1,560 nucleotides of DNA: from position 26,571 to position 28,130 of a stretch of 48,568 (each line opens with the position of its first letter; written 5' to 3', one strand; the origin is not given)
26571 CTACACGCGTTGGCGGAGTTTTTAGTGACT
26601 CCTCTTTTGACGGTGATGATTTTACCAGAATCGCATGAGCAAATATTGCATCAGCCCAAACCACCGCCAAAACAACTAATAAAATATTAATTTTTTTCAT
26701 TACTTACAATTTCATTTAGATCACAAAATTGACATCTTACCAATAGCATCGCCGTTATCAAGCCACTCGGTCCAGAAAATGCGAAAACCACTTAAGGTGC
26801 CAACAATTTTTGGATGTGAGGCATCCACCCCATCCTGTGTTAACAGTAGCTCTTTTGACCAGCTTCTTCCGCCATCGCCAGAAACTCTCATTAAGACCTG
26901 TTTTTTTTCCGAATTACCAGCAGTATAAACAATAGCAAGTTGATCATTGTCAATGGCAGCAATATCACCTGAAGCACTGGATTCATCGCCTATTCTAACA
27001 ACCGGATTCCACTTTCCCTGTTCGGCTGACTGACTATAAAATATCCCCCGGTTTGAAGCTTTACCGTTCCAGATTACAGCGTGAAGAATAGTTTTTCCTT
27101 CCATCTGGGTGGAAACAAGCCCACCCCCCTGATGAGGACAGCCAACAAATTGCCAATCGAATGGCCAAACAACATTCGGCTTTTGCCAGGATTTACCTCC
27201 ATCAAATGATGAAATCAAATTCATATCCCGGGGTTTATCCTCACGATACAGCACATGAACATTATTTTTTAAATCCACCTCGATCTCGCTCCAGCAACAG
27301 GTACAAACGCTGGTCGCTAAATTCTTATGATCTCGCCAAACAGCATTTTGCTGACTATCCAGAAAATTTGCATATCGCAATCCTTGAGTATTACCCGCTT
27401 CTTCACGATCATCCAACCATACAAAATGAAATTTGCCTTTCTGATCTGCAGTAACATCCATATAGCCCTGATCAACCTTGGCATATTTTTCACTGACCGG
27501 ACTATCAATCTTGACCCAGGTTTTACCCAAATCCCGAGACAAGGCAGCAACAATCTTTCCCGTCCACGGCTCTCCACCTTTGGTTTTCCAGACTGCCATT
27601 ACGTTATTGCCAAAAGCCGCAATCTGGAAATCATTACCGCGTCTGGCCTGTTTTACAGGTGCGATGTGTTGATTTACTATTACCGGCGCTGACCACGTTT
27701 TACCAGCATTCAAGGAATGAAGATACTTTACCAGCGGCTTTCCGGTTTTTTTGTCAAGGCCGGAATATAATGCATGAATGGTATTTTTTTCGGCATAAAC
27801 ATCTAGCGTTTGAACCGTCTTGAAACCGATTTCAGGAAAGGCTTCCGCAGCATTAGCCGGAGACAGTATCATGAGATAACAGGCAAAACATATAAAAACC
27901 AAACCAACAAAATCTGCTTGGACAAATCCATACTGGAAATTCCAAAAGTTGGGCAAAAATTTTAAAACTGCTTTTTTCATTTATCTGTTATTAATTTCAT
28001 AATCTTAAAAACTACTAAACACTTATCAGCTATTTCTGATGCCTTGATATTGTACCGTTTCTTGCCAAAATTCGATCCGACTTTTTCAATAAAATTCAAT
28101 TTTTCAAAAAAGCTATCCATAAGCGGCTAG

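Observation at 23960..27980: Uncharacterised four-gene envelope operon built around a His-brace CopC, without copD, next to pmoCAB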

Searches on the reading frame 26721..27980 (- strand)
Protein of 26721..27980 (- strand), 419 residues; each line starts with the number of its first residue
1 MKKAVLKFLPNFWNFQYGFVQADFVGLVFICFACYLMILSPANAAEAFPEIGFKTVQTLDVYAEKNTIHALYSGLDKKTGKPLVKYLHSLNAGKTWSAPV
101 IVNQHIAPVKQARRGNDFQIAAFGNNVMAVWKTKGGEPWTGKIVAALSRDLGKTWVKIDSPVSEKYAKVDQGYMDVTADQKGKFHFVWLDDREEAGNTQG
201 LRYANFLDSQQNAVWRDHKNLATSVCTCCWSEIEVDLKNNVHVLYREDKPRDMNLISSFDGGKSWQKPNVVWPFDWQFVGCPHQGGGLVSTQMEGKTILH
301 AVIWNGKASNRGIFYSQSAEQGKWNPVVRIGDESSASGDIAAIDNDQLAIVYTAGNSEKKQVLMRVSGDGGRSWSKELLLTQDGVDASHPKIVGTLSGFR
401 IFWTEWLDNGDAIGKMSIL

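Call 5: search_protein_families(library=pfam, proteins=[window:26721-27980:-], max_evalue=0.1)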
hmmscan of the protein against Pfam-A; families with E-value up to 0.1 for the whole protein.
window:26721-27980:- (419 aa): 3 families
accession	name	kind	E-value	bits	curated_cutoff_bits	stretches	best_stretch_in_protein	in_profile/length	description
PF13088.12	BNR_2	-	2.6e-11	43.8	31.4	2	70-270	5-203/277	BNR repeat-like domain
PF02012.26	BNR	-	1.3e-08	34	27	0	258-267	3-12/12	BNR/Asp-box repeat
PF21471.3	Reelin_subrepeat-B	-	0.03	14.6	27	0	355-377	53-75/127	Reelin subrepeat B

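Call 6: search_protein_families(library=ncbifam, proteins=[window:26721-27980:-], max_evalue=0.1)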
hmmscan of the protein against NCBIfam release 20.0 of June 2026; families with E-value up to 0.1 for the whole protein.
window:26721-27980:- (419 aa): 0 families

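Call 33: find_homologous_proteins(query=window:26721-27980:-)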
Query window:26721-27980:- (419 aa): 120 proteins with E <= 0.001 among 3338 candidates.
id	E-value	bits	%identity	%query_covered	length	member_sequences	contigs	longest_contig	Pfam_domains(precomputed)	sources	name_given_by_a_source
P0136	1.8e-290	981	100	100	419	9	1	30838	PF02012.27,PF13088.13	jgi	-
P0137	2.1e-240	816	81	100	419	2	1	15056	PF02012.27,PF13088.13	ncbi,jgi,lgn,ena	-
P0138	6.4e-229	778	79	100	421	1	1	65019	PF02012.27,PF13088.13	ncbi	-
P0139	8.7e-224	761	78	100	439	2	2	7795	PF02012.27,PF13088.13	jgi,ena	-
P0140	7.8e-209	712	72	100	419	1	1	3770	PF13088.13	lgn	-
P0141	7.3e-183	627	64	97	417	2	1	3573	PF24316.2,PF02012.27,PF13088.13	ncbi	-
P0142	3.4e-182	624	64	96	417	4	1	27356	PF02012.27,PF13088.13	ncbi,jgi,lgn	jgi:hypothetical protein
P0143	1.2e-179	616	63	96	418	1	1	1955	PF02012.27,PF13088.13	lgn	-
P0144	1.6e-179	616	62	100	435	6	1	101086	PF02012.27,PF13088.13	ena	-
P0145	1.1e-173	596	64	92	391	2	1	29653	PF13088.13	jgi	jgi:Neuraminidase (sialidase)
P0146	4.9e-167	574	82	70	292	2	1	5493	PF02012.27,PF13088.13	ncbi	-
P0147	1.5e-163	563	58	96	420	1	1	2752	PF13088.13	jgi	-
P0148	1.3e-162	560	58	96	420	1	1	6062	PF13088.13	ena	-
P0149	5.9e-161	554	57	96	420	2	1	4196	PF13088.13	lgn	-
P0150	9.6e-161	554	57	96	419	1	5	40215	PF02012.27,PF13088.13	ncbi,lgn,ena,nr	ncbi:MAG: exo-alpha-sialidase [Methylococcales bacterium]|nr:exo-alpha-sialidase [Methylococcales ba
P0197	3.8e-88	315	39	94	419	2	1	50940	PF24316.2,PF02012.27,PF15902.13,PF13088.13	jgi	-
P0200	4.9e-86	308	37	95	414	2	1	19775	PF15892.12,PF13088.13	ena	-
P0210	8.7e-79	284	40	94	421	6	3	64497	PF22847.3,PF02012.27,PF13088.13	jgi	jgi:hypothetical protein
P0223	1.5e-72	263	36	84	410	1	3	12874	PF24316.2,PF02012.27,PF13088.13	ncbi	ncbi:exo-alpha-sialidase [Methylomagnum sp.]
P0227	1.8e-68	250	37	84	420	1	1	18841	PF02012.27,PF13088.13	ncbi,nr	ncbi:MAG: exo-alpha-sialidase [Verrucomicrobia bacterium]|nr:exo-alpha-sialidase [Verrucomicrobiota 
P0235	1.9e-59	220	35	91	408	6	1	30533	PF02012.27,PF15902.13,PF13088.13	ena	-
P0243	8.7e-52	195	34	91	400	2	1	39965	PF15892.12,PF02012.27,PF13088.13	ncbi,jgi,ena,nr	ncbi:MAG: exo-alpha-sialidase [Gammaproteobacteria bacterium]|nr:MAG: exo-alpha-sialidase [Gammaprot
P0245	3.0e-51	193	35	86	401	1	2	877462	PF02012.27,PF13088.13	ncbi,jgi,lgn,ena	-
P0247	1.1e-49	188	36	76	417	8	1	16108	-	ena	-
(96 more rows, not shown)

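Call 34: find_encoding_contigs(protein=P0223, flank=9000, max_places=2)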
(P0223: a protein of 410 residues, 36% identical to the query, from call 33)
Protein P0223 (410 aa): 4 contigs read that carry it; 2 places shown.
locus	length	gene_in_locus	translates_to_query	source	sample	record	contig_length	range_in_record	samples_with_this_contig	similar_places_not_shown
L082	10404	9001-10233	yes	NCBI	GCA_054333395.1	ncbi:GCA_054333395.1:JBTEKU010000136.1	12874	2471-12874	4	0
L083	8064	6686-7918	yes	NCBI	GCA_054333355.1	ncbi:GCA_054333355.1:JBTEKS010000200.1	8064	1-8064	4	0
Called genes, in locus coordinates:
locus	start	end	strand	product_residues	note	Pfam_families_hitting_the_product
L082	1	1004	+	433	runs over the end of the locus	PF01595:CNNM, PF00571:CBS (weak), PF03471:CorC_HlyC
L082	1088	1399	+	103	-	PF00829:Ribosomal_L21p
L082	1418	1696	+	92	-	PF01016:Ribosomal_L27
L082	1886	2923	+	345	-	PF01018:GTP1_OBG, PF01926:MMR_HSR1, PF02421:FeoB_N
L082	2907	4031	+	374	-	PF00696:AA_kinase, PF01472:PUA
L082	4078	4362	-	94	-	PF01649:Ribosomal_S20p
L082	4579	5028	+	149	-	-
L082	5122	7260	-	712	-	PF07715:Plug, PF00593:TonB_dep_Rec_b-barrel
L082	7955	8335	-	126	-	-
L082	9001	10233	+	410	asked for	PF13088:BNR_2, PF24316:Tli3 (faint), PF02012:BNR (faint), PF13088:BNR_2 (weak)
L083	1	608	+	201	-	PF01926:MMR_HSR1, PF02421:FeoB_N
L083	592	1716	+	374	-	PF00696:AA_kinase, PF01472:PUA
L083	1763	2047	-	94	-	PF01649:Ribosomal_S20p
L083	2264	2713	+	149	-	-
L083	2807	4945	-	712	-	PF07715:Plug, PF00593:TonB_dep_Rec_b-barrel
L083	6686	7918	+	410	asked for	PF13088:BNR_2, PF24316:Tli3 (faint), PF02012:BNR (faint), PF13088:BNR_2 (weak)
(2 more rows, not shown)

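Call 35: find_encoding_contigs(protein=P0245, flank=9000, max_places=2)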
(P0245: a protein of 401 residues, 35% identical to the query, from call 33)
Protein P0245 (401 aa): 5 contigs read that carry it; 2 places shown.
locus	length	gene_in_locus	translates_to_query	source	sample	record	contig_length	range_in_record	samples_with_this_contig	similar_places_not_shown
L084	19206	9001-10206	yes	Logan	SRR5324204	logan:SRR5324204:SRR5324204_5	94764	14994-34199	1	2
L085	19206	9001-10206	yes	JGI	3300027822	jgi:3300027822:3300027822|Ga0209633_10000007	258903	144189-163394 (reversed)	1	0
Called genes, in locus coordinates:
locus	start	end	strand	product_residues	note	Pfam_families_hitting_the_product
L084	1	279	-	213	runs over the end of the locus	PF00881:Nitroreductase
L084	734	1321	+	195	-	-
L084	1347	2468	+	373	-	PF04307:YdjM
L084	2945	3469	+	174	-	PF02283:CobU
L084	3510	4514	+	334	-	PF02277:DBI_PRT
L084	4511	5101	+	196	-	PF00300:His_Phos_1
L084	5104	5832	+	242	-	PF02654:CobS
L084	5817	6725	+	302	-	PF03186:CobD_Cbib, PF17113:AmpE (weak)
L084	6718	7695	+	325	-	PF00155:Aminotran_1_2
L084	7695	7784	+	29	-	-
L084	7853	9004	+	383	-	PF13795:HupE_UreJ_2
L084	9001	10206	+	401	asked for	PF02012:BNR (faint), PF13088:BNR_2 (faint)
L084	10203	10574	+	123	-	PF04234:CopC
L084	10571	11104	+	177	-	-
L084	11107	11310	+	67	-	-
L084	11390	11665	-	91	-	-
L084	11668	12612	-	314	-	PF03976:PPK2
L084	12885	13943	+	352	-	PF22807:TrAA12, PF23500:DUF7133, PF07995:GSDH, PF22807:TrAA12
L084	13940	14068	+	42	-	-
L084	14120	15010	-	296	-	PF00990:GGDEF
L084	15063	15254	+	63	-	-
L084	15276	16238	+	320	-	PF04055:Radical_SAM, PF12345:DUF3641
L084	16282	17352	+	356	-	PF01135:PCMT (faint), PF13489:Methyltransf_23, PF01728:FtsJ (weak), PF01209:Ubie_methyltran (weak), PF13847:Methyltransf_31, PF08242:Methyltransf_12 (weak), PF13649:Methyltransf_25, PF08241:Methyltransf_11 (weak), +1 more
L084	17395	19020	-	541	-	PF00890:FAD_binding_2, PF01266:DAO (faint), PF07992:Pyr_redox_2 (faint), PF02910:Succ_DH_flav_C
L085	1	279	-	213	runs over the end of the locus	PF00881:Nitroreductase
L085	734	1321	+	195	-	-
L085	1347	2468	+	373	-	PF04307:YdjM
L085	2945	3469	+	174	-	PF02283:CobU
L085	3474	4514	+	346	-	PF02277:DBI_PRT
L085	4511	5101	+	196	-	PF00300:His_Phos_1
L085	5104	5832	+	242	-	PF02654:CobS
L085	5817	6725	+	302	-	PF03186:CobD_Cbib, PF17113:AmpE (weak)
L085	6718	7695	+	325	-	PF00155:Aminotran_1_2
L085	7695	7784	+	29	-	-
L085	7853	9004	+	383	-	PF13795:HupE_UreJ_2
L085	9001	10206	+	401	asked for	PF02012:BNR (faint), PF13088:BNR_2 (faint)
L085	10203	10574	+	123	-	PF04234:CopC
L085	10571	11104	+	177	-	-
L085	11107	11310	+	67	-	-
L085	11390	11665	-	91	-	-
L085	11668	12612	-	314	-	PF03976:PPK2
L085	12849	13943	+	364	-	PF22807:TrAA12, PF23500:DUF7133, PF07995:GSDH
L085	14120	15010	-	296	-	PF00990:GGDEF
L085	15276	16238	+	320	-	PF04055:Radical_SAM, PF12345:DUF3641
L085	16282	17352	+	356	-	PF01135:PCMT (faint), PF13489:Methyltransf_23, PF01728:FtsJ (weak), PF01209:Ubie_methyltran (weak), PF13847:Methyltransf_31, PF08242:Methyltransf_12 (weak), PF13649:Methyltransf_25, PF08241:Methyltransf_11 (weak), +1 more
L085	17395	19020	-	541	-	PF00890:FAD_binding_2, PF01266:DAO (faint), PF07992:Pyr_redox_2 (faint), PF02910:Succ_DH_flav_C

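Call 44: find_encoding_contigs(protein=P0227, flank=8000, max_places=1)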
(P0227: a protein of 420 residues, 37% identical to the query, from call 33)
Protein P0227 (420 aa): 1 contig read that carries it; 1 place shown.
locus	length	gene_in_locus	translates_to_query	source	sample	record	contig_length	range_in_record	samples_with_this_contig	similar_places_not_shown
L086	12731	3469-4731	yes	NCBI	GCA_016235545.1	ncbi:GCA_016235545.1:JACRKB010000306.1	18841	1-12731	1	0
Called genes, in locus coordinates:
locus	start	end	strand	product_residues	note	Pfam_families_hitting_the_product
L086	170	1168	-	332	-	PF00515:TPR_1 (faint), PF07719:TPR_2 (faint), PF13181:TPR_8 (faint), PF13428:TPR_14 (faint), PF13431:TPR_17 (faint), PF13432:TPR_16 (faint), PF14559:TPR_19 (faint), PF13414:TPR_11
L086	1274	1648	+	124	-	-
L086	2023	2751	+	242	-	-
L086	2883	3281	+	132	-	-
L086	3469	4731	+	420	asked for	PF13088:BNR_2 (faint), PF02012:BNR (faint)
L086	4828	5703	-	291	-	PF00892:EamA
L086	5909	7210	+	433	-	PF02403:Seryl_tRNA_N, PF00587:tRNA-synt_2b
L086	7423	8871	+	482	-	PF08323:Glyco_transf_5, PF13439:Glyco_transf_4, PF13579:Glyco_trans_4_4, PF00534:Glycos_transf_1, PF13692:Glyco_trans_1_4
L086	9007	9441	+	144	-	PF00072:Response_reg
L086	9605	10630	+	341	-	PF01408:GFO_IDH_MocA, PF03447:NAD_binding_3 (weak), PF03807:F420_oxidored (faint), PF02894:GFO_IDH_MocA_C, PF22725:GFO_IDH_MocA_C3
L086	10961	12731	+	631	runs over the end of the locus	PF03979:Sigma70_r1_1, PF00140:Sigma70_r1_2, PF04542:Sigma70_r2, PF04539:Sigma70_r3, PF04545:Sigma70_r4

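Call 45: find_encoding_contigs(protein=P0210, flank=8000, max_places=1)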
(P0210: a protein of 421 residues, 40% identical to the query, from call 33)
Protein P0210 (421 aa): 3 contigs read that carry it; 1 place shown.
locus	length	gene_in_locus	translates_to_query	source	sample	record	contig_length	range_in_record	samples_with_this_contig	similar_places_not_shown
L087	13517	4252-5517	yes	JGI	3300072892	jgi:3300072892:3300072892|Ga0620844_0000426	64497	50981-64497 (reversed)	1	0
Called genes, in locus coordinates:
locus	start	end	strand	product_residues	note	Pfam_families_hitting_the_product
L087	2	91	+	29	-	?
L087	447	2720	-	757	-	PF07715:Plug, PF00593:TonB_dep_Rec_b-barrel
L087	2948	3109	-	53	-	-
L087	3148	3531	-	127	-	-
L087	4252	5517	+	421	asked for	PF13088:BNR_2 (weak), PF02012:BNR (faint), PF22847:Glyco_hydro_43_rel (faint)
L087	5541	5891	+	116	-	PF04234:CopC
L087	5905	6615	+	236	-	-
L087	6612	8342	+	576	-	-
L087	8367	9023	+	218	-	PF00005:ABC_tran, PF13304:AAA_21 (faint)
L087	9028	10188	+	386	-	PF12704:MacB_PCD (weak)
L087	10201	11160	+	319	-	PF01297:ZnuA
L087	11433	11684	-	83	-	-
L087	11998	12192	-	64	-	-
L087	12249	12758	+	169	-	-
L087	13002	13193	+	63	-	-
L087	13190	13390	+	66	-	-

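Call 46: find_encoding_contigs(protein=P0235, flank=8000, max_places=1)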
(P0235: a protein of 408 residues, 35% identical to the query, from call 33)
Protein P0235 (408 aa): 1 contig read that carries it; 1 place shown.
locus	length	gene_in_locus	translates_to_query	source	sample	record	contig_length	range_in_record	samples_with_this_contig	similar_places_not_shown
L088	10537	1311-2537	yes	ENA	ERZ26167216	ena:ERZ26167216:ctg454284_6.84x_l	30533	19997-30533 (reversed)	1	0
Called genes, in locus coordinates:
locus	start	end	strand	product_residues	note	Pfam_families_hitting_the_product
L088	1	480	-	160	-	?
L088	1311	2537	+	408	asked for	PF13088:BNR_2, PF02012:BNR (faint), PF15902:Sortilin-Vps10 (faint)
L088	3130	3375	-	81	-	PF08238:Sel1 (weak)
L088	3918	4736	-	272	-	-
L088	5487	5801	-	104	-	-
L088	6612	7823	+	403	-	-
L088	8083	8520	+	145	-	PF19649:DUF6152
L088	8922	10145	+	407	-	-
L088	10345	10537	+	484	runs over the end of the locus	-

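Call 61: search_protein_families(library=pfam, proteins=[L084:7853-9004:+], max_evalue=0.01)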
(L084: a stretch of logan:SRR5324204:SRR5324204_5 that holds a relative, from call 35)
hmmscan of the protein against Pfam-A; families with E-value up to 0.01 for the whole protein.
L084:7853-9004:+ (383 aa): 1 family
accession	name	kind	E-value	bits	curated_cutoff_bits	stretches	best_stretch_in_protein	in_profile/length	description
PF13795.12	HupE_UreJ_2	-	8.5e-46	155.9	24.5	1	198-344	1-153/156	HupE / UreJ protein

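Call 62: search_protein_families(library=ncbifam, proteins=[L084:7853-9004:+], max_evalue=0.00001)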
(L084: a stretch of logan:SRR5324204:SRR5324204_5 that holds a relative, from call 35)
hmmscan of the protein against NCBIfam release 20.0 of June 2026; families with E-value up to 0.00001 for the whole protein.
L084:7853-9004:+ (383 aa): 0 families

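Call 79: predict_structure(alignment_id=A5)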
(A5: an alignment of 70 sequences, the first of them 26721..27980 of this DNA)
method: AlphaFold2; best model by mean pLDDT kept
length: 419 residues; sequences in the alignment: 70
mean_pLDDT: 89.1   pTM: 0.86
mean pLDDT of the five models: 89.1, 89.0, 88.8, 88.7, 88.3
residues with pLDDT >= 90: 297; 70-90: 83; 50-70: 25; < 50: 14
segments of 3 or more residues with pLDDT < 50: 1-4, 6-9, 11-13
pLDDT, mean of each block of 10 residues (from residue 1): 46 50 77 69 71 94 97 96 97 96 94 83 98 79 93 95 82 94 96 79 92 88 92 97 95 96 96 90 93 94 94 93 90 96 96 91 97 96 91 96 94 93
secondary structure, 60 per line:
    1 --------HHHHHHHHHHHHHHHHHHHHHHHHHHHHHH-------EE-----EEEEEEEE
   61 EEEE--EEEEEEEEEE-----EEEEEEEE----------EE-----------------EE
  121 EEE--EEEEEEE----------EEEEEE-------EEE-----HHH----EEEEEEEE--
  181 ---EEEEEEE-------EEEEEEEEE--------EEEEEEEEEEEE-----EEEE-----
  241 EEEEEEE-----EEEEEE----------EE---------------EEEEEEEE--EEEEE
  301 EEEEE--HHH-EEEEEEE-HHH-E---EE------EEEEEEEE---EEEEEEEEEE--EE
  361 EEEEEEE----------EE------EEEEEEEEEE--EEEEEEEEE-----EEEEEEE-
elements in order: H9-38 E53-64 E67-76 E82-89 E119-123 E126-132 E143-148 E156-158 E171-178 E184-190 E198-206 E215-226 E232-235 E241-247 E253-258 E286-293 E296-305 E312-318 E336-343 E347-356 E359-367 E386-395 E398-406 E412-418

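Call 81: search_protein_families(library=ncbifam, proteins=[L087:447-2720:-, L082:5122-7260:-], max_evalue=1e-20)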
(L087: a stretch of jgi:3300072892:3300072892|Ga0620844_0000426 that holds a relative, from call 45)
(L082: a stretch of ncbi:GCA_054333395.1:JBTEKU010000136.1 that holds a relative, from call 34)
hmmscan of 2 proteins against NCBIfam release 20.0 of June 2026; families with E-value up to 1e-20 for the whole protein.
L087:447-2720:- (757 aa): 0 families

L082:5122-7260:- (712 aa): 0 families

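Call 82: fold_search(model_id=the predicted structure, library=pdb)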
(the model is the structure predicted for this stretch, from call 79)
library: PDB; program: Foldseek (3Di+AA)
matches with E <= 10: 936; with E <= 0.001: 392
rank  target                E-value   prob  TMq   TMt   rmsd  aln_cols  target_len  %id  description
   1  8gn6_C                2.5e-10  1.00  0.49  0.43   6.5       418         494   12  Crystallization of Sialidase from Porphyromonas gingivalis (released 2023-04-19)
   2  8t1y                  2.6e-10  1.00  0.50  0.44   6.4       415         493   12  Crystal Structure of Porphyromonas gingivalis Sialidase (PG_0352) Bound to Neu5Ac2en (DANA) (released 2023-10-04)
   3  8gn6_A                2.7e-10  1.00  0.50  0.44   6.4       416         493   12  Crystallization of Sialidase from Porphyromonas gingivalis (released 2023-04-19)
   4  5muk                  3.0e-10  1.00  0.59  0.65   6.8       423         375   12  Glycoside Hydrolase BT3686 (released 2017-04-26)
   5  4q6k_A                3.3e-10  1.00  0.46  0.38   6.5       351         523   17  Crystal structure of a putative neuraminidase (BACCAC_01090) from Bacteroides caccae ATCC 43185 at 1.90 A resolution ( (released 2014-10-01)
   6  8t1z                  4.0e-10  1.00  0.50  0.43   6.3       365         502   14  Crystal Structure of Porphyromonas gingivalis Sialidase (PG_0352) Bound to Neu5Ac (NANA) (released 2023-10-04)
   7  8t26                  5.6e-10  1.00  0.50  0.43   6.5       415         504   12  Crystal Structure of Porphyromonas gingivalis Sialidase (PG_0352) D219A mutant bound to 3'-Sialyllactose (only Neu5Ac vi (released 2023-10-04)
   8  5uam_A                5.9e-10  1.00  0.56  0.54   7.6       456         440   10  Structure of a new family of Polysaccharide lyase PL25-Ulvanlyase. (released 2017-03-29)
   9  6myv_C                6.1e-10  1.00  0.48  0.39   7.6       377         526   15  Sialidase26 co-crystallized with DANA-Gc (released 2019-10-02)
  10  9db6_A                7.4e-10  1.00  0.48  0.40   7.7       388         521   14  Sialidase682 co-crystallized with inhibitor DANA (released 2025-07-02)
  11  6mrx_D                8.2e-10  1.00  0.47  0.39   6.4       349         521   16  Sialidase26 apo (released 2019-10-02)
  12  8gn6_B                8.6e-10  1.00  0.50  0.43   6.5       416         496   12  Crystallization of Sialidase from Porphyromonas gingivalis (released 2023-04-19)
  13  6mnj_A                8.6e-10  1.00  0.49  0.42   7.5       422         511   14  Hadza microbial sialidase Hz136 (released 2019-10-02)
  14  8feb                  1.1e-09  1.00  0.50  0.43   6.4       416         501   12  Crystal Structure of Porphyromonas gingivalis Sialidase (PG_0352) (released 2023-10-04)
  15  4bbw                  1.1e-09  1.00  0.47  0.40   8.1       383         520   15  The crystal structure of Sialidase VPI 5482 (BTSA) from Bacteroides thetaiotaomicron (released 2013-08-14)
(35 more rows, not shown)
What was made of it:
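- On GH33 sialidase: Foldseek matches to sialidases, E about 1e-10, TM about 0.5 (call 82).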

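Call 87: find_encoding_contigs(protein=P0243, flank=6000, max_places=1)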
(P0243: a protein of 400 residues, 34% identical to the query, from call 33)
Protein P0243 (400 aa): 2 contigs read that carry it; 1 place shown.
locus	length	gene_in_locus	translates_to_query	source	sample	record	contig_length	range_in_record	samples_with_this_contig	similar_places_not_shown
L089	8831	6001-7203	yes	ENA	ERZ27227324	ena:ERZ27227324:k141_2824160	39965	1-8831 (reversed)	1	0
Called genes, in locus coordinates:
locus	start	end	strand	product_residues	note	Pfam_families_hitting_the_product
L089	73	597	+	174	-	PF02283:CobU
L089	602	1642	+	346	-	PF02277:DBI_PRT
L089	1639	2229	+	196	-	PF00300:His_Phos_1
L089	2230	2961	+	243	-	PF02654:CobS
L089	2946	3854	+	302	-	PF03186:CobD_Cbib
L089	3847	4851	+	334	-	PF00155:Aminotran_1_2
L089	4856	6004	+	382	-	PF13795:HupE_UreJ_2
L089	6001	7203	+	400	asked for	PF15892:BNR_4 (faint), PF13088:BNR_2 (weak), PF02012:BNR (faint)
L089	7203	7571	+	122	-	PF04234:CopC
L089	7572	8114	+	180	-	-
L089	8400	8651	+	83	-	PF00872:Transposase_mut (weak)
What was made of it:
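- HupE/UreJ permeases are nickel/cobalt-type, and in L084 and L089 they follow cobalamin genes (calls 35, 87).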

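Call 88: find_encoding_contigs(protein=P0197, flank=6000, max_places=1)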
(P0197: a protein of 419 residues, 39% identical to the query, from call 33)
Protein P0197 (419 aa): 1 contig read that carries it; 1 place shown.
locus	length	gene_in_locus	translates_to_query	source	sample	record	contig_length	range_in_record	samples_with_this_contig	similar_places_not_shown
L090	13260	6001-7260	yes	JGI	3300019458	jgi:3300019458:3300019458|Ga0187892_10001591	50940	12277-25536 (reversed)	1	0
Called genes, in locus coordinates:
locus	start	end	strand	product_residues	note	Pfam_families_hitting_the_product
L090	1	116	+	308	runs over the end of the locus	PF01874:CitG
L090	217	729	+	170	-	PF08714:Fae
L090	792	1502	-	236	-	PF00977:His_biosynth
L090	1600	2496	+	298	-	PF18301:preATP-grasp_3, PF02655:ATP-grasp_3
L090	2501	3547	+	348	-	PF01968:Hydantoinase_A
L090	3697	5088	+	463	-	PF04715:, PF00425:Chorismate_bind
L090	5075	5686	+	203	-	PF00696:AA_kinase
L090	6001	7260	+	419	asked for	PF13088:BNR_2 (weak), PF24316:Tli3 (faint), PF02012:BNR (faint), PF15902:Sortilin-Vps10 (faint), PF13088:BNR_2 (weak)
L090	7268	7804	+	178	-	PF04234:CopC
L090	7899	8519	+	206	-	-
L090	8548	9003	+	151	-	PF01402:RHH_1, PF08753:NikR_C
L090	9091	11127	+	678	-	PF07715:Plug, PF00593:TonB_dep_Rec_b-barrel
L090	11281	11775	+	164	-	-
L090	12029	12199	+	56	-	-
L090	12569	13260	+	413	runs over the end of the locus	PF07690:MFS_1, PF13000:Acatn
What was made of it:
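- L090 has a NikR-like regulator (call 88).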

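Call 89: find_encoding_contigs(protein=P0247, flank=6000, max_places=1)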
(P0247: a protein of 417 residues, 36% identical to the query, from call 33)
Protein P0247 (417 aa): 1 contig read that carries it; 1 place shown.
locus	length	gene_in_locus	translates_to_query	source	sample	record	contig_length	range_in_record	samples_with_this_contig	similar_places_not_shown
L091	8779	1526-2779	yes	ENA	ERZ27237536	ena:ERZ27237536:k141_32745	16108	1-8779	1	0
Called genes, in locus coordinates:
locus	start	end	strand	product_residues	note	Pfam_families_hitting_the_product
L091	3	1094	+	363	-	?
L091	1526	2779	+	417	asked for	-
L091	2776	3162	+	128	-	PF04234:CopC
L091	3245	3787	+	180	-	-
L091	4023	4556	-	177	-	PF17680:FlgO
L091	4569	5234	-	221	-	-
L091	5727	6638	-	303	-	PF00126:HTH_1, PF03466:LysR_substrate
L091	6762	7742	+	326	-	PF04199:Cyclase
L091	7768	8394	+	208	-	PF00881:Nitroreductase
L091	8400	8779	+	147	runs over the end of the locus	PF04657:DMT_YdcZ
